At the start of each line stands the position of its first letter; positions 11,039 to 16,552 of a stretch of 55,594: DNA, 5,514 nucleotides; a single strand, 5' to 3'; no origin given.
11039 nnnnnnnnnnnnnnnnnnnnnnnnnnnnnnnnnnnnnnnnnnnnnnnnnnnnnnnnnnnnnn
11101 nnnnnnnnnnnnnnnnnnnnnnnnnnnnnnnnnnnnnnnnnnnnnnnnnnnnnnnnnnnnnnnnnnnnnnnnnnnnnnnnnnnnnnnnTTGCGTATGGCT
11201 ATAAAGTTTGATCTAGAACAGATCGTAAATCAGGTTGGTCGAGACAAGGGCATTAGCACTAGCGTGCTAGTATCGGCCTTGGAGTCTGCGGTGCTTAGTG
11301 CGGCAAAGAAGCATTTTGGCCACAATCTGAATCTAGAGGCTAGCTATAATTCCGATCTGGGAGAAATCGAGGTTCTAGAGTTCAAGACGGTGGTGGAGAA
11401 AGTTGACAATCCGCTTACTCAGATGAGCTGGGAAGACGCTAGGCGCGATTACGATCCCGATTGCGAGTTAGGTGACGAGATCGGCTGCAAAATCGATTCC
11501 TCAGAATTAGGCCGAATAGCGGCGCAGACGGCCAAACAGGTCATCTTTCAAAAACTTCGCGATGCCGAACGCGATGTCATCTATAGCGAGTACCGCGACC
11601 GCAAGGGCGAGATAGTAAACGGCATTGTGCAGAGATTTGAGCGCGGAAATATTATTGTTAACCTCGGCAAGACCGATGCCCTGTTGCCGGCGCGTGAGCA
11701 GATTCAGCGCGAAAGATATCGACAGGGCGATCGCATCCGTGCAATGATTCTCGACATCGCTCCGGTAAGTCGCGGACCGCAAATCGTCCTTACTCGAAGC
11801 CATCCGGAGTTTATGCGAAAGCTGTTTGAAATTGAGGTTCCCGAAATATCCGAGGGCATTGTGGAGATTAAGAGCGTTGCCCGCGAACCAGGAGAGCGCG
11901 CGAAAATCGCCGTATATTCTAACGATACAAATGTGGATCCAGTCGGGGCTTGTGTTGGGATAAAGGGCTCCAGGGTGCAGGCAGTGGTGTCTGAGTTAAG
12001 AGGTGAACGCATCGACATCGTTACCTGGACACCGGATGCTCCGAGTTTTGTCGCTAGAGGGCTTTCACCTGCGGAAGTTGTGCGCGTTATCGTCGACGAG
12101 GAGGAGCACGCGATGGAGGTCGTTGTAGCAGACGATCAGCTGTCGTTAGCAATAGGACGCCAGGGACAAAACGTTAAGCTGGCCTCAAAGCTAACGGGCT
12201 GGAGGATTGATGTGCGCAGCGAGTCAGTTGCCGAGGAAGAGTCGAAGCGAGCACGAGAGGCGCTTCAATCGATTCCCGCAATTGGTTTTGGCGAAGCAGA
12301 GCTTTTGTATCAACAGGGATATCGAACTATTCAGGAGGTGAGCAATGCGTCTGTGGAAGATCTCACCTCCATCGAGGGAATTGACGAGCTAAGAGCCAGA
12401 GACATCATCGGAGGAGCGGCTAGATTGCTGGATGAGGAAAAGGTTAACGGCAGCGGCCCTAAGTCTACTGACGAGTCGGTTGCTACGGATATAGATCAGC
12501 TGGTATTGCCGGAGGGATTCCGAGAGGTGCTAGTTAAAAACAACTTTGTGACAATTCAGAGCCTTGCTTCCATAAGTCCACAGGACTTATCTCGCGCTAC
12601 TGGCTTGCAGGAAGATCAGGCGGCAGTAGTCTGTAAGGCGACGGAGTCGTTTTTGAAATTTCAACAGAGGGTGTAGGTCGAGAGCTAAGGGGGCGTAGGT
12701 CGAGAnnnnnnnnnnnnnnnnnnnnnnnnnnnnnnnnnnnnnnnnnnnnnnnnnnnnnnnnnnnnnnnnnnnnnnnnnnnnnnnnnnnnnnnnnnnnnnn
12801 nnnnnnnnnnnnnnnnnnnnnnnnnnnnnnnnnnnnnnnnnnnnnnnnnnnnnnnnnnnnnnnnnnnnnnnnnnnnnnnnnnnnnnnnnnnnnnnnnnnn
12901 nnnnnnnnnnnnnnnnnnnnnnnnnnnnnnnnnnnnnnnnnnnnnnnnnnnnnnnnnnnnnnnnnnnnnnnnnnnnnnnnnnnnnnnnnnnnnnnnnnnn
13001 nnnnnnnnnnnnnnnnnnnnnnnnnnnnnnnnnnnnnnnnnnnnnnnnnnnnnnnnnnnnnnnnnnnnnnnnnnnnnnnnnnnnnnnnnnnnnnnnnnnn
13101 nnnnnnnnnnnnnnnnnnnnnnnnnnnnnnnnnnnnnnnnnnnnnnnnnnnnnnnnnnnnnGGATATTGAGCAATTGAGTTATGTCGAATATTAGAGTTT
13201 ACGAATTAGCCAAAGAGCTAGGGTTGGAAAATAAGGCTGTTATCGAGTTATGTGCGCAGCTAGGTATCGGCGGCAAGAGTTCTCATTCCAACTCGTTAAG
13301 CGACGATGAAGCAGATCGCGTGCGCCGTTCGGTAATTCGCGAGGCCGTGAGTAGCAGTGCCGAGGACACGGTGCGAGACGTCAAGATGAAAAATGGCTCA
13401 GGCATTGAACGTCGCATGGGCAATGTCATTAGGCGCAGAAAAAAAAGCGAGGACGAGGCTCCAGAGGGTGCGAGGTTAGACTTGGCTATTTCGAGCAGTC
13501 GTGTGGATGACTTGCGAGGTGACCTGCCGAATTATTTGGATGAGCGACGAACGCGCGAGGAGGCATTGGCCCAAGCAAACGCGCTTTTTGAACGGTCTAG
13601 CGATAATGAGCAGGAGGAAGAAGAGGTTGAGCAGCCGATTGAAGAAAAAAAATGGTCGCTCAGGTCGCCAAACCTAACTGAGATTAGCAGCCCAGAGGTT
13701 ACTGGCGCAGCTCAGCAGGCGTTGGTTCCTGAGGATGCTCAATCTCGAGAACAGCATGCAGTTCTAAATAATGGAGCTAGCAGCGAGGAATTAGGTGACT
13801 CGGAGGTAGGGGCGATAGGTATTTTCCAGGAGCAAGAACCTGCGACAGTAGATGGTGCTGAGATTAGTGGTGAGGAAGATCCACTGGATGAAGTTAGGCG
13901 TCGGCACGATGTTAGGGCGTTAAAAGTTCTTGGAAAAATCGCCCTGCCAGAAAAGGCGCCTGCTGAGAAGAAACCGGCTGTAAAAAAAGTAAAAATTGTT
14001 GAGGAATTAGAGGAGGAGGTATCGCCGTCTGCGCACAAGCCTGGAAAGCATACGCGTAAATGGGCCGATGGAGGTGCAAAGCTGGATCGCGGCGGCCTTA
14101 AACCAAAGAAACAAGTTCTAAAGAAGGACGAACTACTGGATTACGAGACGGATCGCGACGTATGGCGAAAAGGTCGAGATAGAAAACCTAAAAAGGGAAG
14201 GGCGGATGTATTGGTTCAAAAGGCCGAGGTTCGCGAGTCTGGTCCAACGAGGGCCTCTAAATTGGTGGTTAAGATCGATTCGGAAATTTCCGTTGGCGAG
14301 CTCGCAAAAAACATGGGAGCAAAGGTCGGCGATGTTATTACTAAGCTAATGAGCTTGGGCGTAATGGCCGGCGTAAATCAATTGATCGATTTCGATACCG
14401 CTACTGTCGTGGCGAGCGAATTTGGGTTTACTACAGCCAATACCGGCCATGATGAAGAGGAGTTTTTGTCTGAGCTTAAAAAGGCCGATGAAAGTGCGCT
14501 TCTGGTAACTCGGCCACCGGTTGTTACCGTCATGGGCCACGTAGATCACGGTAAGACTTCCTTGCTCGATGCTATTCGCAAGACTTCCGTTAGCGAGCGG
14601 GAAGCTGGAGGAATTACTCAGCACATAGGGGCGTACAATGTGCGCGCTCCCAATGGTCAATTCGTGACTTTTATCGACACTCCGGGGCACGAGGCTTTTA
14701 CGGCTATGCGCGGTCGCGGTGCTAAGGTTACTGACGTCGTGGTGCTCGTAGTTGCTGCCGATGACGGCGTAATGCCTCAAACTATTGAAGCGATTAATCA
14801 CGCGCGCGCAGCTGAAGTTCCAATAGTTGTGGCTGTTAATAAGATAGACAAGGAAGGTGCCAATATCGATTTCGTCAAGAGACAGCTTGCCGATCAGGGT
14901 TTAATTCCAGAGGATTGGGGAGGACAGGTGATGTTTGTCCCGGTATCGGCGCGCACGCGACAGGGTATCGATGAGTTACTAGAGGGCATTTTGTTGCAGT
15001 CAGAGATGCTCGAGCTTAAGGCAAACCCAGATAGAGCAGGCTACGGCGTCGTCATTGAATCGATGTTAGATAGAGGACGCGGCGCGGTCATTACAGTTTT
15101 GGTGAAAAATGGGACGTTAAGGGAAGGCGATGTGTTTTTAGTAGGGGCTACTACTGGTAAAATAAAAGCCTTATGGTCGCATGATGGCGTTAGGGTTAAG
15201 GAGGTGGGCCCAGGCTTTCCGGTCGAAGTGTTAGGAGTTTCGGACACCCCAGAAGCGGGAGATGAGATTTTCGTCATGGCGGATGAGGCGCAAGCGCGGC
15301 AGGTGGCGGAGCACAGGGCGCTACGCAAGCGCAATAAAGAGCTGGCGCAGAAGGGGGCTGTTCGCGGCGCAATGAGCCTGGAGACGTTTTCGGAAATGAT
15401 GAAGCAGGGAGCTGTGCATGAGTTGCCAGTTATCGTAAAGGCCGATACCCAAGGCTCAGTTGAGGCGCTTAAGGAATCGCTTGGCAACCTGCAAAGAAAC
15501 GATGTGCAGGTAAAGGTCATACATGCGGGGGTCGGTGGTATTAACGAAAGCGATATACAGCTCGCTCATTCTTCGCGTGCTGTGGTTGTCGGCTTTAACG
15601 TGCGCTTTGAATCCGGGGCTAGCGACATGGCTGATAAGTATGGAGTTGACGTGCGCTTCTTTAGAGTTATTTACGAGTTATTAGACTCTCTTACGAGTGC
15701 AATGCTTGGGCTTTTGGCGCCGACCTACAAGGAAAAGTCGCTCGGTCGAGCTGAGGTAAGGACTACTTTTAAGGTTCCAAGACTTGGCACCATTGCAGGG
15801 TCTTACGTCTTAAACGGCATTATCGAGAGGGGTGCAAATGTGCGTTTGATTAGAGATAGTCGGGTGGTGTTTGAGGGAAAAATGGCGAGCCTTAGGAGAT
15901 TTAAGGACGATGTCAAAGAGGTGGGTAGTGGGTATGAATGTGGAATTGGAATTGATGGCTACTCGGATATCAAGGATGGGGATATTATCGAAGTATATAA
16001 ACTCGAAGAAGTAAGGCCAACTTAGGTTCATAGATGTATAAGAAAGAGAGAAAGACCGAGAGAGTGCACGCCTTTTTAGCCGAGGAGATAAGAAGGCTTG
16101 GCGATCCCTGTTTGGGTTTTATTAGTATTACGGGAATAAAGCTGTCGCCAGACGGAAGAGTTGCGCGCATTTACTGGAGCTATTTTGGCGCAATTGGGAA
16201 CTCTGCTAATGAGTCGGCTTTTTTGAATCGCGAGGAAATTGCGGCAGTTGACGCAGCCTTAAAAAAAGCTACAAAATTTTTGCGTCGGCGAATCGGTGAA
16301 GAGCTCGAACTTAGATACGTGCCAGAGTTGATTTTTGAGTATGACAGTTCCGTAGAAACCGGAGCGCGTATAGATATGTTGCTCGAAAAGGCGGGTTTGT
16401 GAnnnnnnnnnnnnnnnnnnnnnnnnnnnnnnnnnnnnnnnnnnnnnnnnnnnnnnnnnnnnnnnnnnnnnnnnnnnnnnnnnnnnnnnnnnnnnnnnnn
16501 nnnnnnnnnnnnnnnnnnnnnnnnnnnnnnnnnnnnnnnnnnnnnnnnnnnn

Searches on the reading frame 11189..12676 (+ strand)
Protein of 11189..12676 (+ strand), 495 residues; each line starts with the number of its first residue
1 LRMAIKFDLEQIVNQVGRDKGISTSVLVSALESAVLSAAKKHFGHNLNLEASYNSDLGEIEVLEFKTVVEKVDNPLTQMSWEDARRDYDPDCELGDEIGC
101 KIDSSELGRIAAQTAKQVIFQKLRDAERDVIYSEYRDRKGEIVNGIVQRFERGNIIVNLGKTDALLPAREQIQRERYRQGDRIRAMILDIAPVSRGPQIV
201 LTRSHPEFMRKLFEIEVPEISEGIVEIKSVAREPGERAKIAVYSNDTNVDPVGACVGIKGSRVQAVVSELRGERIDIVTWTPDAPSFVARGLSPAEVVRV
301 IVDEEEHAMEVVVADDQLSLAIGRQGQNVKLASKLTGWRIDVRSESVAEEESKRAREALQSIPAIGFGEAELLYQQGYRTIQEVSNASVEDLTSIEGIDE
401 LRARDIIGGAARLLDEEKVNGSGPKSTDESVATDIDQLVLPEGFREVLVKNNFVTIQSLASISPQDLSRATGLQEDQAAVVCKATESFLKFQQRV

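Call 27: search_protein_families(library=pfam, proteins=[window:11189-12676:+], max_evalue=0.00001)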
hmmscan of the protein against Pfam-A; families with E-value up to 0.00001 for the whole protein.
window:11189-12676:+ (495 aa): 5 families
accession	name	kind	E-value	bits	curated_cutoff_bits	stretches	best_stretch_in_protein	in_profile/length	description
PF08529.16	NusA_N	-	1.8e-36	125.4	23.8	1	9-129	2-119/119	NusA N-terminal domain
PF13184.12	KH_5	-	4.1e-28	97.7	27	1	234-301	1-68/69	NusA-like KH domain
PF14520.12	HHH_5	-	5.5e-11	43.2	27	1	357-407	2-52/57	Helix-hairpin-helix domain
PF00575.29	S1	-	8e-09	36.2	22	1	137-191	2-63/74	S1 RNA binding domain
PF07650.23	KH_2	-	7.4e-06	26.1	22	0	285-340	3-58/78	KH domain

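Call 60: find_homologous_proteins(query=window:11189-12676:+, max_evalue=1e-50)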
Query window:11189-12676:+ (495 aa): 8000 proteins with E <= 1e-50 among 8000 candidates; the best 120 are listed.
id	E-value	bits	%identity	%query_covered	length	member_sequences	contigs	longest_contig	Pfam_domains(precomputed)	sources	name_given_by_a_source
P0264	0.0e+0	1055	100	100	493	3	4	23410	PF13184.13,PF26594.2,PF07650.24,PF14520.13,PF00575.30,PF08529.17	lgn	-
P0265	8.2e-248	841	79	99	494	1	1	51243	PF13184.13,PF26594.2,PF07650.24,PF14520.13,PF00575.30,PF08529.17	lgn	-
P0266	1.3e-245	833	78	99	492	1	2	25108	PF13184.13,PF26594.2,PF07650.24,PF14520.13,PF00575.30,PF08529.17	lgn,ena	-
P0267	1.2e-242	824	79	99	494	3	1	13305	PF13184.13,PF26594.2,PF07650.24,PF14520.13,PF00575.30,PF08529.17,PF00633.30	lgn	-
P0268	3.6e-242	822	77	99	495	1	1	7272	PF13184.13,PF26594.2,PF07650.24,PF14520.13,PF03118.22,PF00575.30,PF08529.17,PF00633.30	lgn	-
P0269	7.2e-241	818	77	99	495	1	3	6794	PF13184.13,PF26594.2,PF07650.24,PF14520.13,PF00575.30,PF08529.17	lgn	-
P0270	1.1e-240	817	77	99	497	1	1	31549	PF13184.13,PF26594.2,PF07650.24,PF14520.13,PF00575.30,PF08529.17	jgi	jgi:N utilization substance protein A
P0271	3.4e-240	816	77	99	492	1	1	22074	PF13184.13,PF26594.2,PF07650.24,PF14520.13,PF00575.30,PF08529.17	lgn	-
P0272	4.8e-240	815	76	99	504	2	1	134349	PF13184.13,PF26594.2,PF07650.24,PF14520.13,PF25453.2,PF00575.30,PF08529.17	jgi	-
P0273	8.1e-240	814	77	99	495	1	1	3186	PF13184.13,PF26594.2,PF07650.24,PF14520.13,PF00575.30,PF08529.17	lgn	-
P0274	9.3e-240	814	77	99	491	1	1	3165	PF13184.13,PF26594.2,PF07650.24,PF14520.13,PF00575.30,PF08529.17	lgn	-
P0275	1.3e-239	814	77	99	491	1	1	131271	PF13184.13,PF26594.2,PF07650.24,PF14520.13,PF00575.30,PF08529.17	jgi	jgi:transcription termination/antitermination protein NusA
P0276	1.6e-239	813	76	99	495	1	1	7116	PF13184.13,PF26594.2,PF07650.24,PF14520.13,PF00575.30,PF08529.17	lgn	-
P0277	2.0e-239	813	77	99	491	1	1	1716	PF13184.13,PF26594.2,PF07650.24,PF14520.13,PF00575.30,PF08529.17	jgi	-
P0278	8.3e-239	811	77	99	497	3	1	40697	PF13184.13,PF26594.2,PF07650.24,PF14520.13,PF00575.30,PF08529.17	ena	-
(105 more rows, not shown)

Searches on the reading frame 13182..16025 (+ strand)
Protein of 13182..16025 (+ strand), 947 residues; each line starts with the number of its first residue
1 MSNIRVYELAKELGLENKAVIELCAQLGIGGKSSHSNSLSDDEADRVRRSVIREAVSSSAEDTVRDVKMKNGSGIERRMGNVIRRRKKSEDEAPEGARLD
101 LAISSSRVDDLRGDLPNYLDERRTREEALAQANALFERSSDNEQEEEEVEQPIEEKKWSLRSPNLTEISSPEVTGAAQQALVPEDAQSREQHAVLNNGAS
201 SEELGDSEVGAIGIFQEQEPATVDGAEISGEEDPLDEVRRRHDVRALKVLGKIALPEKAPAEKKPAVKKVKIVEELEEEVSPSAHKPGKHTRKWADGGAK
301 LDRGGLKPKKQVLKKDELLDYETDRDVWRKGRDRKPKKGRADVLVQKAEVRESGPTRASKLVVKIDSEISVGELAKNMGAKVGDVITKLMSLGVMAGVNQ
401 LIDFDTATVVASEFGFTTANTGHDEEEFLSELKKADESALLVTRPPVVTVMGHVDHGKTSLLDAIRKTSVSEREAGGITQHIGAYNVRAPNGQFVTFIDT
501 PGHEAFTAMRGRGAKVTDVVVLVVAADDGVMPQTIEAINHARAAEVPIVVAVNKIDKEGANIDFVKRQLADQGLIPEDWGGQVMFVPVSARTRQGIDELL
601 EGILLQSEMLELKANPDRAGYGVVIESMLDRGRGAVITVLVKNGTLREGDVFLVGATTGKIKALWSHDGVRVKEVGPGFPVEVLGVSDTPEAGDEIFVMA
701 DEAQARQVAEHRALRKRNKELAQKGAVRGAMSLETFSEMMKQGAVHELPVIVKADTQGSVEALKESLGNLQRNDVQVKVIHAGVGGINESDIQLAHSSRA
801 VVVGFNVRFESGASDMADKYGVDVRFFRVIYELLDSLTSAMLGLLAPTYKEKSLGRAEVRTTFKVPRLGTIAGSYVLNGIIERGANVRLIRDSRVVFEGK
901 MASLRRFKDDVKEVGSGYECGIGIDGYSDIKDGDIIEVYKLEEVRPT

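Call 7: search_protein_families(library=pfam, proteins=[window:13182-16025:+], max_evalue=0.001)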
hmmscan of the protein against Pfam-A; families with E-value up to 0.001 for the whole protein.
window:13182-16025:+ (947 aa): 7 families
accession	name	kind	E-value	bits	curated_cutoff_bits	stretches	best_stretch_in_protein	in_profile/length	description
PF11987.13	IF-2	-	3.5e-38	130.5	27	1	728-837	7-116/117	Translation-initiation factor 2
PF00009.33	GTP_EFTU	-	1.2e-34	120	26.5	1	448-603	6-182/188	Elongation factor Tu GTP binding domain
PF04760.21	IF2_N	-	3.8e-27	94.3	25.3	2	367-416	2-52/53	Translation initiation factor IF-2, N-terminal region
PF22042.2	EF-G_D2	-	7.4e-23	80.9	27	1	622-698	4-83/84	Elongation factor G domain 2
PF03144.31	GTP_EFTU_D2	-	9.3e-11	42.5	30.3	1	869-936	1-72/73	Elongation factor Tu domain 2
PF01926.29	MMR_HSR1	-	5.4e-10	39.8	21.9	1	448-554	2-113/113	50S ribosome-binding GTPase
PF00071.28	Ras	-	7.2e-05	22.9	21.6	1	449-604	3-157/162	Ras family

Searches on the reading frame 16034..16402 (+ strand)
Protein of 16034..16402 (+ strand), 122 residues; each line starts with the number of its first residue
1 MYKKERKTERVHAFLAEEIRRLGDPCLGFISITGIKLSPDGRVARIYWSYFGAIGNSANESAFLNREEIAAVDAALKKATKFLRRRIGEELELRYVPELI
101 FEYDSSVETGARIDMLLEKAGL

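Call 7: search_protein_families(library=pfam, proteins=[window:16034-16402:+], max_evalue=0.001)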
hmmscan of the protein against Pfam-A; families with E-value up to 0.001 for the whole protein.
window:16034-16402:+ (122 aa): 1 family
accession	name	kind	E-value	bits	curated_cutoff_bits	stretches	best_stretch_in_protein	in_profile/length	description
PF02033.23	RBFA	-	6.6e-23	81.4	34.7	1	4-117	2-105/105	Ribosome-binding factor A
